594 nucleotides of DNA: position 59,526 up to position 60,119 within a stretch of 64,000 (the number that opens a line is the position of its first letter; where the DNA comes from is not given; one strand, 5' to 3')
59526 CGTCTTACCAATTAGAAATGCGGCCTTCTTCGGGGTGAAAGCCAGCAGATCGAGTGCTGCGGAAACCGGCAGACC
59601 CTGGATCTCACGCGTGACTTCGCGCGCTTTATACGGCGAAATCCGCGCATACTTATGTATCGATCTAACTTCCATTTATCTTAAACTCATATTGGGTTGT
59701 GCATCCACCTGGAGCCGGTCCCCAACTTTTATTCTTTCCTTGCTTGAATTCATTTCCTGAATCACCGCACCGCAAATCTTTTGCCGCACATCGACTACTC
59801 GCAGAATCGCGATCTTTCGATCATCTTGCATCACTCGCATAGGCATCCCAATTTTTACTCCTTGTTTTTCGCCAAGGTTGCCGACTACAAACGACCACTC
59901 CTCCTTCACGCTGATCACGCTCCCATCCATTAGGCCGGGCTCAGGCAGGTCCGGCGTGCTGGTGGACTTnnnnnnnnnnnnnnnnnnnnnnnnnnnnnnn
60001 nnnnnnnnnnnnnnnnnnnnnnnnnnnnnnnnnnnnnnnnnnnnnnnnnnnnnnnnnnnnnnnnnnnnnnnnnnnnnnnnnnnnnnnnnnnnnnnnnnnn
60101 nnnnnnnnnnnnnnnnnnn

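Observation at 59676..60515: Non-ribosomal secreted coiled-coil gene wedged between rpsS and rplV inside the S10 operon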

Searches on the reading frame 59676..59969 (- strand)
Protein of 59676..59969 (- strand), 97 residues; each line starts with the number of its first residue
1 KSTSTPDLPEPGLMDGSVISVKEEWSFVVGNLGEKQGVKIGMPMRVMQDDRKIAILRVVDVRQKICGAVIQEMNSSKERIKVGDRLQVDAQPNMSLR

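Call 6: search_protein_families(library=pfam, proteins=[window:59676-59969:-], max_evalue=10)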
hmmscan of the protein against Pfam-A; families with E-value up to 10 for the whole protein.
window:59676-59969:- (97 aa): 1 family
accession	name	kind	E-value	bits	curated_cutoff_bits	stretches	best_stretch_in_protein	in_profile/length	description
PF01455.23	HupF_HypC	-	0.0086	16.6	28.5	1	40-88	3-44/65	HupF/HypC family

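Call 7: search_protein_families(library=ncbifam, proteins=[window:59676-59969:-], max_evalue=10)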
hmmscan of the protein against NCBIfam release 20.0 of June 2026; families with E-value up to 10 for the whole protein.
window:59676-59969:- (97 aa): 0 families

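Call 24: search_protein_representatives(alignment_id=A1)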
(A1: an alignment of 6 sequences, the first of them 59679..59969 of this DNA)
Query: 6 sequences, 95 profile positions. Proteins with E-value up to 0.001 (for the whole library): 864; up to 1e-10: 175; up to 1e-30: 8. The best 150 are listed.
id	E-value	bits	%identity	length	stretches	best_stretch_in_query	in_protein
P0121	6.2e-54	196.2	-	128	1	2-95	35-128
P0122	2.3e-49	181.6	-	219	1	2-95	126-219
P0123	9.9e-47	173.2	-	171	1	3-95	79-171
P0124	1.6e-42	159.7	-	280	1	8-95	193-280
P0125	2.3e-42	159.2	-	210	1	6-95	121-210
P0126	1.7e-41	156.4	-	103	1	21-95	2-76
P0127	1.7e-34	133.9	-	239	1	6-94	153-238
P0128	4.7e-31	122.9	-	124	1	9-94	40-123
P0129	8.8e-27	109.2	-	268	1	8-90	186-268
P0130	2.5e-26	107.8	-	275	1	7-89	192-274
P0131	6.6e-26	106.4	-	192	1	9-89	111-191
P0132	9.0e-26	106.0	-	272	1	10-88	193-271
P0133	6.6e-25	103.2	-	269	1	9-89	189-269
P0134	1.1e-24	102.5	-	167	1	8-89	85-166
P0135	1.1e-24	102.4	-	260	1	7-89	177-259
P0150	6.6e-22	93.6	-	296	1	5-89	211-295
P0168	1.5e-19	86.0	-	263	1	7-89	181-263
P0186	7.0e-18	80.7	-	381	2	8-83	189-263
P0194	4.9e-17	78.0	-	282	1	9-89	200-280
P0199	9.6e-17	77.0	-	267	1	3-90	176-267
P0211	3.1e-15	72.2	-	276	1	4-90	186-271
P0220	1.1e-14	70.4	-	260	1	3-89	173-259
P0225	1.4e-14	70.1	-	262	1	10-88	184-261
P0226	1.8e-14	69.8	-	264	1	10-90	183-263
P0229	4.0e-14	68.7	-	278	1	11-89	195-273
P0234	8.1e-14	67.7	-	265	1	5-90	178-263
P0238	1.4e-13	66.9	-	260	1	12-84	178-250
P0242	2.3e-13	66.2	-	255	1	9-88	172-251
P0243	3.3e-13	65.7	-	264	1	8-88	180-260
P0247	6.0e-13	64.9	-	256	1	4-84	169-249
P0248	6.1e-13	64.8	-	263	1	4-87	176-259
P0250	6.6e-13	64.7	-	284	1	3-86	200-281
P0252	7.3e-13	64.6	-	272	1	11-92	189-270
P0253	9.6e-13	64.2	-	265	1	10-88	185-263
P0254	1.2e-12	63.9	-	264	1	9-90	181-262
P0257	2.1e-12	63.1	-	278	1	10-89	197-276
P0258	2.2e-12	63.1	-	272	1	10-90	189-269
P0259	2.3e-12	63.0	-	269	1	10-88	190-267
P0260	2.7e-12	62.8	-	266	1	5-92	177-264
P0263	3.9e-12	62.2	-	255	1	6-89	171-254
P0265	4.5e-12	62.1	-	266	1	10-89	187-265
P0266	4.9e-12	61.9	-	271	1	10-85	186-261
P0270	5.4e-12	61.8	-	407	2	5-84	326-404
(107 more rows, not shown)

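Call 33: find_encoding_contigs(protein=P0132, flank=4000, max_places=2)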
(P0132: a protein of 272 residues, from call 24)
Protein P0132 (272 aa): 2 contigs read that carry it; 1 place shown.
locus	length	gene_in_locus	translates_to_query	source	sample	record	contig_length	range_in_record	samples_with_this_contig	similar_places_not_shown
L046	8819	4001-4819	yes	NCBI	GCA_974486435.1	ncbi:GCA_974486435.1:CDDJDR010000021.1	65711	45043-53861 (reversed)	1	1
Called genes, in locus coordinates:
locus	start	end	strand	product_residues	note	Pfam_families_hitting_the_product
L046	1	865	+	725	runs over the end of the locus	PF00009:GTP_EFTU, PF22042:EF-G_D2, PF03144:GTP_EFTU_D2, PF16658:RF3_C (weak), PF14492:EFG_III, PF03764:EFG_IV, PF00679:EFG_C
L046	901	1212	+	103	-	PF00338:Ribosomal_S10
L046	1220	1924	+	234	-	PF00297:Ribosomal_L3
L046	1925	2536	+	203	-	PF00573:Ribosomal_L4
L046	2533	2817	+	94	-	PF00276:Ribosomal_L23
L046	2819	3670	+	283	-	PF00181:Ribosomal_L2_N, PF03947:Ribosomal_L2_C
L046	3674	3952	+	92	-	PF00203:Ribosomal_S19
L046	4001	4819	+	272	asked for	-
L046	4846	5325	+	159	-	PF00237:Ribosomal_L22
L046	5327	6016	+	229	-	PF07650:KH_2, PF00189:Ribosomal_S3_C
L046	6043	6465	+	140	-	PF00252:Ribosomal_L16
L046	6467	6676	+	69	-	PF00831:Ribosomal_L29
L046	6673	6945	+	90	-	PF00366:Ribosomal_S17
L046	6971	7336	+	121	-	PF00238:Ribosomal_L14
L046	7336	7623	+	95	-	PF00467:KOW, PF17136:ribosomal_L24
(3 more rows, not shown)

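Call 34: find_encoding_contigs(protein=P0260, flank=3000, max_places=2)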
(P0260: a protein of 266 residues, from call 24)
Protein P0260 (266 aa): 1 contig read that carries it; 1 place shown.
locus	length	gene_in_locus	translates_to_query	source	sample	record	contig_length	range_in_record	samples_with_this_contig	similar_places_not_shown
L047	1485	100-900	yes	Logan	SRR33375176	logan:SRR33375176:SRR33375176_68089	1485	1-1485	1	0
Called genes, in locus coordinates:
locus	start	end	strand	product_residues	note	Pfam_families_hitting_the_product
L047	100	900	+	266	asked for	-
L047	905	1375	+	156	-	PF00237:Ribosomal_L22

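Call 35: find_encoding_contigs(protein=P0220, flank=3000, max_places=2)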
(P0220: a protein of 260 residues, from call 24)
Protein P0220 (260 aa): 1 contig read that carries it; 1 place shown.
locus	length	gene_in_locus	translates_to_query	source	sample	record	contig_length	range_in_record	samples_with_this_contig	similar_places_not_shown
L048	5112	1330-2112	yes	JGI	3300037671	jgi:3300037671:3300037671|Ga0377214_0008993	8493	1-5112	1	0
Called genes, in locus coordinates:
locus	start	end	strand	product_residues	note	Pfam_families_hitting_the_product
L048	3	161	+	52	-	?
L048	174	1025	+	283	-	PF00181:Ribosomal_L2_N, PF03947:Ribosomal_L2_C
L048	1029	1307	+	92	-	PF00203:Ribosomal_S19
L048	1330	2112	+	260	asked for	-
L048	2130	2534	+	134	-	PF00237:Ribosomal_L22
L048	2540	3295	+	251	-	PF07650:KH_2, PF00189:Ribosomal_S3_C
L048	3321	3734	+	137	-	PF00252:Ribosomal_L16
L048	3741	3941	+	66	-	PF00831:Ribosomal_L29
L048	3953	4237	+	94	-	PF00366:Ribosomal_S17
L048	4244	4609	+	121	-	PF00238:Ribosomal_L14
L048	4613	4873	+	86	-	PF00467:KOW, PF17136:ribosomal_L24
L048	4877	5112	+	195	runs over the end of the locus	PF00281:Ribosomal_L5, PF00673:Ribosomal_L5_C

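Call 38: list_cluster_members(proteins=[P0129, P0130, P0135, P0150, P0168, P0199, P0211, P0234, P0250, P0186])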
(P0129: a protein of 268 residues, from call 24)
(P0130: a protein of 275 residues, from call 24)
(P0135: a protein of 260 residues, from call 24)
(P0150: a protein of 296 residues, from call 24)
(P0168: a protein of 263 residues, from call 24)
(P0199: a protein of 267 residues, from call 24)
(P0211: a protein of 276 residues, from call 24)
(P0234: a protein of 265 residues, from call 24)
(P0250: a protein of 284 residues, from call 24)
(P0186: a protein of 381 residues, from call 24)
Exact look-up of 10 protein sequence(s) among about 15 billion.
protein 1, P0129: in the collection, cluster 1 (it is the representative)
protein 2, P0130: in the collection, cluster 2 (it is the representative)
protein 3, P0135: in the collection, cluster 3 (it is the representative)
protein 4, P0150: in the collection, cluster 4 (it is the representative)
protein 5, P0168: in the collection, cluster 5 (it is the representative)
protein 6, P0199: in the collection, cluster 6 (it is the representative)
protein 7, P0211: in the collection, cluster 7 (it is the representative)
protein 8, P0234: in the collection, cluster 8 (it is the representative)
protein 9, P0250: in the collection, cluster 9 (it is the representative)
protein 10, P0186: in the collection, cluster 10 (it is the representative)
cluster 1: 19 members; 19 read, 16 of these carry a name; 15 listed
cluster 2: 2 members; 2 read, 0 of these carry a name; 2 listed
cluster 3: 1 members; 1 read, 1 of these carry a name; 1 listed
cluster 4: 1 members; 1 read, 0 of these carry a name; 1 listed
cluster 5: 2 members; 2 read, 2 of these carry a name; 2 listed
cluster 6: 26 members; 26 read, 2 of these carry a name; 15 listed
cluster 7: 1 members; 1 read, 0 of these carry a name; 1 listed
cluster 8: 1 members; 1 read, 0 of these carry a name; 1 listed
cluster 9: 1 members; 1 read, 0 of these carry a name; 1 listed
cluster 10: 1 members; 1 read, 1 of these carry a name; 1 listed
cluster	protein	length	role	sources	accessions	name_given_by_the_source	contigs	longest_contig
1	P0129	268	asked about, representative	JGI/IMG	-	hypothetical protein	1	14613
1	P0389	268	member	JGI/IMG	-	hypothetical protein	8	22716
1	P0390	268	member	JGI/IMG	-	hypothetical protein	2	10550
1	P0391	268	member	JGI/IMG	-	hypothetical protein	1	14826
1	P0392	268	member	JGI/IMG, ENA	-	chromosome segregation ATPase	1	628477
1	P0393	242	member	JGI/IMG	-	chromosome segregation ATPase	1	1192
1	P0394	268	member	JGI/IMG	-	hypothetical protein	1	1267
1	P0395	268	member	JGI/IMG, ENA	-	hypothetical protein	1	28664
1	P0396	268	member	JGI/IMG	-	hypothetical protein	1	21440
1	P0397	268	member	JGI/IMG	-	hypothetical protein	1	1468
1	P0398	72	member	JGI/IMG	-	hypothetical protein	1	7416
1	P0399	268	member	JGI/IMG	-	hypothetical protein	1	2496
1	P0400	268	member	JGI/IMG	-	hypothetical protein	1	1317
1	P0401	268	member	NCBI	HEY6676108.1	MAG TPA: hypothetical protein VIZ87_04920 [Terrimicrobium sp.]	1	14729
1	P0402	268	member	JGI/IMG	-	hypothetical protein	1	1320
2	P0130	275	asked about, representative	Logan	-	-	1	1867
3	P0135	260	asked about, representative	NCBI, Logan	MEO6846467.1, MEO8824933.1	MAG: hypothetical protein ABI443_03775 [Chthoniobacterales bacterium]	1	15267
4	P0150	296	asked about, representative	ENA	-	-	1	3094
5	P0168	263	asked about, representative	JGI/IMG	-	hypothetical protein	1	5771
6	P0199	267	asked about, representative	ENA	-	-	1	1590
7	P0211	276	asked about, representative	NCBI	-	-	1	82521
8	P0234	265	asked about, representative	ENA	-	-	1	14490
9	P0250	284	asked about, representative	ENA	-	-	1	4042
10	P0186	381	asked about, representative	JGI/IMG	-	hypothetical protein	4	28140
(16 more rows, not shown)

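Call 47: find_encoding_contigs(protein=P0186, flank=5000, max_places=2)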
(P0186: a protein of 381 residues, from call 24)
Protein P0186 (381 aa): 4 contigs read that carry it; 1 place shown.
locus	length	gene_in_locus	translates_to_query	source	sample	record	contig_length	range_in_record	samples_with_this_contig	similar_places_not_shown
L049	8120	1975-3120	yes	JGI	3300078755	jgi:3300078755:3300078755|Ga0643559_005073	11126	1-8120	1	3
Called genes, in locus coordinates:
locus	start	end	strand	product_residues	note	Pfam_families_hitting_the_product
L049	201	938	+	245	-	PF01790:LGT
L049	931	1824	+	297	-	PF01479:S4 (faint), PF00849:PseudoU_synth_2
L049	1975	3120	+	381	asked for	-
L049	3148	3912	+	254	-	-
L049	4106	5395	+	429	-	PF00275:EPSP_synthase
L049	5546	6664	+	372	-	PF06723:MreB_Mbl, PF00022:Actin (weak), PF11104:PilM_2 (faint), PF00012:HSP70, PF14450:FtsA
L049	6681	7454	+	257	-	PF04085:MreC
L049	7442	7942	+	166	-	-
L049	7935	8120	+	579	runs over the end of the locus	PF03717:PBP_dimer, PF00905:Transpeptidase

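Call 50: find_homologous_proteins(query=A4, max_evalue=0.00001)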
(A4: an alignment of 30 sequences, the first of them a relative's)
Query A4 (30 sequences) (265 aa, profile of the alignment): 8 proteins with E <= 0.00001 among 8000 candidates.
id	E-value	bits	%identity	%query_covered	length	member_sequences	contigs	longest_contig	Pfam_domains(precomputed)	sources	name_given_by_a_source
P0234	4.4e-84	300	100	100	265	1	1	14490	-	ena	-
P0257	2.9e-83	297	45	97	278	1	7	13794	-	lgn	-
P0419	4.2e-72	261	41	89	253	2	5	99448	-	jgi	jgi:hypothetical protein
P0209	4.7e-63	231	29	68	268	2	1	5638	-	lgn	-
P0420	3.7e-60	222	33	71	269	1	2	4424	-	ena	-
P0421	3.7e-59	218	32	78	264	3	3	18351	-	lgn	-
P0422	4.7e-33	133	35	68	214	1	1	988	-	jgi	jgi:hypothetical protein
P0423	2.0e-29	121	45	29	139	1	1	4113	-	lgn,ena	-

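Call 51: list_cluster_members(proteins=[P0260, P0220, P0257, P0419, P0225, P0226, P0229, P0247, P0254, P0266])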
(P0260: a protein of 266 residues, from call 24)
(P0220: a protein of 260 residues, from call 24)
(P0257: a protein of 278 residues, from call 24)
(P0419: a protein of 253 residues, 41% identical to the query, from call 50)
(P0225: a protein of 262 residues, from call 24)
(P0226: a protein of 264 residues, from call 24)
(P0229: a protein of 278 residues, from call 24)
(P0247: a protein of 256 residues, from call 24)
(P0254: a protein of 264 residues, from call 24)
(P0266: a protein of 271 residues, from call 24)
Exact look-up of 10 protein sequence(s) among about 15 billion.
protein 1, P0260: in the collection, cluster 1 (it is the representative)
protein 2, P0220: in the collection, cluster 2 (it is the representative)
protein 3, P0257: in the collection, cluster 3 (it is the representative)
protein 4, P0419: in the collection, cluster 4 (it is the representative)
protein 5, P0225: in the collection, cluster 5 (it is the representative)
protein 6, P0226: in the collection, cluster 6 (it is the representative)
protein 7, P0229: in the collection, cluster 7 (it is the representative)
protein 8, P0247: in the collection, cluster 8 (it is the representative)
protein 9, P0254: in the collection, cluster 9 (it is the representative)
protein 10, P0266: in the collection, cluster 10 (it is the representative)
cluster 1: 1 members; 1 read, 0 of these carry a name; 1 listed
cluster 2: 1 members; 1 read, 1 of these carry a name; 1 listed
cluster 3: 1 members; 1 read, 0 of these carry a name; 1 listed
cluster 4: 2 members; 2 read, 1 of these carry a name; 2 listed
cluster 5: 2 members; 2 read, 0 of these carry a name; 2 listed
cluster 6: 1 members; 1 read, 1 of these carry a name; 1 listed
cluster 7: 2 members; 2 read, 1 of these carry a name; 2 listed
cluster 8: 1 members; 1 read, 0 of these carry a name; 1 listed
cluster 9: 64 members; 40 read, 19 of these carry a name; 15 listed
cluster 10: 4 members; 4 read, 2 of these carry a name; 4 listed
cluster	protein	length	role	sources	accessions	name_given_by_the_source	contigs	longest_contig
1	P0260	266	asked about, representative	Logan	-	-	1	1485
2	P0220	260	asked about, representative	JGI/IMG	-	hypothetical protein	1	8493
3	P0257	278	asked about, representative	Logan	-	-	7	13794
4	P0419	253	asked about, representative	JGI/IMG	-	hypothetical protein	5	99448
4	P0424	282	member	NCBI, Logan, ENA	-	-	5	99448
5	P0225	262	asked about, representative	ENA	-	-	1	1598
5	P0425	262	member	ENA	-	-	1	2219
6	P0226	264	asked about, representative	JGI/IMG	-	hypothetical protein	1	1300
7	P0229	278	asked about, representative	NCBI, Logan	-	-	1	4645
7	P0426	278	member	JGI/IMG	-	hypothetical protein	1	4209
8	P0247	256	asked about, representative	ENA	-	-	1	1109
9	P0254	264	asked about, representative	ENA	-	-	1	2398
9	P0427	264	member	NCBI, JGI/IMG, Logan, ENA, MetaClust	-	hypothetical protein | \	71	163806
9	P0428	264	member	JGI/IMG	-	NADH dehydrogenase/NADH:ubiquinone oxidoreductase subunit G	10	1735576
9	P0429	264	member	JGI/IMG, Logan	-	NADH dehydrogenase/NADH:ubiquinone oxidoreductase subunit G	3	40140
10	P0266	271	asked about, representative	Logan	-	-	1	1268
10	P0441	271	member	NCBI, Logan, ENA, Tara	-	strand:- start:19090 stop:19905 length:816 start_codon:yes stop_codon:yes ...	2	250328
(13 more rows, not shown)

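Call 52: find_encoding_contigs(protein=P0428, flank=2500, max_places=2)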
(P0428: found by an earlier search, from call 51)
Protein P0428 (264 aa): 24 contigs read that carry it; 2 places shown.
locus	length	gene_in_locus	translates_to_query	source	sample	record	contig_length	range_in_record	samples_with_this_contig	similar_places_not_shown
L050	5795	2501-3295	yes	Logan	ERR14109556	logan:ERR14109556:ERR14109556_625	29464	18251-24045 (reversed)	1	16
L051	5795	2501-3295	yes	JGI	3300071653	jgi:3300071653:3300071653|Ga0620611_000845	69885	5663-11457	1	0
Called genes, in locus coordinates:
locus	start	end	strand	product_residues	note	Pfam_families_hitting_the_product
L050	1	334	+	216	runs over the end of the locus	PF00297:Ribosomal_L3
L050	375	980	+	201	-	PF00573:Ribosomal_L4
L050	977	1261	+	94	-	PF00276:Ribosomal_L23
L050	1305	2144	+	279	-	PF00181:Ribosomal_L2_N, PF03947:Ribosomal_L2_C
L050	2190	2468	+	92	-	PF00203:Ribosomal_S19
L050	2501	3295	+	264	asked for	-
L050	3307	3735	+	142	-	PF00237:Ribosomal_L22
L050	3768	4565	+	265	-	PF07650:KH_2, PF00189:Ribosomal_S3_C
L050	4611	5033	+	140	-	PF00252:Ribosomal_L16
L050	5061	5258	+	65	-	PF00831:Ribosomal_L29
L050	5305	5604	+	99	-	PF00366:Ribosomal_S17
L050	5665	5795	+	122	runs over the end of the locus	PF00238:Ribosomal_L14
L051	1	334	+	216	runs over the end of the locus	PF00297:Ribosomal_L3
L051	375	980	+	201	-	PF00573:Ribosomal_L4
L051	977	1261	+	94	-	PF00276:Ribosomal_L23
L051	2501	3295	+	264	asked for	-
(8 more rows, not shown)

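Call 53: find_encoding_contigs(protein=P0441, flank=2500, max_places=2)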
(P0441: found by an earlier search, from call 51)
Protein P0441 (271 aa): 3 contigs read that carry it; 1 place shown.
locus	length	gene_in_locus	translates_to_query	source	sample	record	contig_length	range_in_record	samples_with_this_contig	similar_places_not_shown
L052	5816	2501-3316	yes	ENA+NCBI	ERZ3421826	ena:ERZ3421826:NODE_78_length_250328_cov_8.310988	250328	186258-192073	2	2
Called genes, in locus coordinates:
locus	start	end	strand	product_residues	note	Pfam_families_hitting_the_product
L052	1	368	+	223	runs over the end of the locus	PF00297:Ribosomal_L3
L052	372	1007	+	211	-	PF00573:Ribosomal_L4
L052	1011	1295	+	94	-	PF00276:Ribosomal_L23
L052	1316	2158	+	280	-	PF00181:Ribosomal_L2_N, PF03947:Ribosomal_L2_C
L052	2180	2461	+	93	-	PF00203:Ribosomal_S19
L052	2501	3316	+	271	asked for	-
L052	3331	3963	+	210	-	PF00237:Ribosomal_L22, PF14520:HHH_5 (faint)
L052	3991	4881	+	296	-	PF07650:KH_2, PF00189:Ribosomal_S3_C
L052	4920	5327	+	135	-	PF00252:Ribosomal_L16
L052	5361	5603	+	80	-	PF00831:Ribosomal_L29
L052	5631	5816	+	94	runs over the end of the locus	PF00366:Ribosomal_S17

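Call 65: find_encoding_contigs(protein=P0270, flank=5000, max_places=2)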
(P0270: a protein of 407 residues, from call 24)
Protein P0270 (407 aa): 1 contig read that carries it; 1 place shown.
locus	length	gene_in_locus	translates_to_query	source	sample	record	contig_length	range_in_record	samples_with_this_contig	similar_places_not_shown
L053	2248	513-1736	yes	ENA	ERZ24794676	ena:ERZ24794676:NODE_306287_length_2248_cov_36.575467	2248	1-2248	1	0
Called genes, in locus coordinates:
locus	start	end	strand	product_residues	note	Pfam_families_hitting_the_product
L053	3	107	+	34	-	?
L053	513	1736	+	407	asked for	PF16538:FlgT_C (weak)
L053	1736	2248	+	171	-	?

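Call 67: list_cluster_members(proteins=[P0258, P0259, P0263, P0265, P0252, P0253, P0248, P0243, P0242, P0238])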
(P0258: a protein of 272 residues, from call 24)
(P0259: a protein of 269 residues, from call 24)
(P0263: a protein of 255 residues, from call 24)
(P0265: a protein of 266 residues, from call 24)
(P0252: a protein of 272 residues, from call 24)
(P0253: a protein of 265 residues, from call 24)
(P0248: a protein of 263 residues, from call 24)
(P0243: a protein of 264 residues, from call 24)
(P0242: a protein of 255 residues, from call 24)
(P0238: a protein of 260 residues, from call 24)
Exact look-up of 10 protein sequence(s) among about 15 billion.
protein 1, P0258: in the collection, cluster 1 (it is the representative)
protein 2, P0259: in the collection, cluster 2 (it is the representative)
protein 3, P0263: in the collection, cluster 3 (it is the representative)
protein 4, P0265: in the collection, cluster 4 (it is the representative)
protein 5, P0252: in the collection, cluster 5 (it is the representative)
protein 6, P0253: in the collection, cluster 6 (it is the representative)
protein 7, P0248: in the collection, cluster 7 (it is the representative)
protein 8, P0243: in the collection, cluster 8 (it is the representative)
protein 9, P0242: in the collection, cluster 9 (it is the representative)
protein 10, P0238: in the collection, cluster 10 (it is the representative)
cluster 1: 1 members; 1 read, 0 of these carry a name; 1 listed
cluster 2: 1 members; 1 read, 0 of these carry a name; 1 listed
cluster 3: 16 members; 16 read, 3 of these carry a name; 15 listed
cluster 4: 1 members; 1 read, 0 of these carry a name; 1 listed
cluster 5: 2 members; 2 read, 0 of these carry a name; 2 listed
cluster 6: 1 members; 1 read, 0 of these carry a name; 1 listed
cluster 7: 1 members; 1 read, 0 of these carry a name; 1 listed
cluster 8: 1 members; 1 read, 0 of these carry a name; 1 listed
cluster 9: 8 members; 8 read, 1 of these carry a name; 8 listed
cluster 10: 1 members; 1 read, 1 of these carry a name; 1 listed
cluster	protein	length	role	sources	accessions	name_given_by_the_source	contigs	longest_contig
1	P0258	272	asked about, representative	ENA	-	-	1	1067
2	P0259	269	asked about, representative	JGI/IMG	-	-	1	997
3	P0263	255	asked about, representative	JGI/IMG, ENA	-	-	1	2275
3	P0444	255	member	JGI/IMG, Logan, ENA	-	hypothetical protein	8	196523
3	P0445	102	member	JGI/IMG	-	hypothetical protein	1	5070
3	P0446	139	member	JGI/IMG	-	hypothetical protein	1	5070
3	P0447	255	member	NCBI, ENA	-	-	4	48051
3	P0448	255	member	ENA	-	-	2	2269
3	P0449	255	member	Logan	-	-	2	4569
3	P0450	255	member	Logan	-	-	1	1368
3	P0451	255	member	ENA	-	-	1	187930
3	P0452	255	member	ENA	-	-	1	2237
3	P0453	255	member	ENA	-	-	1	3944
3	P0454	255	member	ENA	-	-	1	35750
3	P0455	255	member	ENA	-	-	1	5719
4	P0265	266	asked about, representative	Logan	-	-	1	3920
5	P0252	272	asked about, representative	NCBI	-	-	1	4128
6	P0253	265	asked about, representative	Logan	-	-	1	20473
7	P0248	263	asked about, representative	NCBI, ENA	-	-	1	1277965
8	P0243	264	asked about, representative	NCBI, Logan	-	-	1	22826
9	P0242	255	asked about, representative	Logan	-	-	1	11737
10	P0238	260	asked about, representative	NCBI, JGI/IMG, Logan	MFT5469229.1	MAG: hypothetical protein ACI8UO_004345 [Verrucomicrobiales bacterium] | hypothetical protein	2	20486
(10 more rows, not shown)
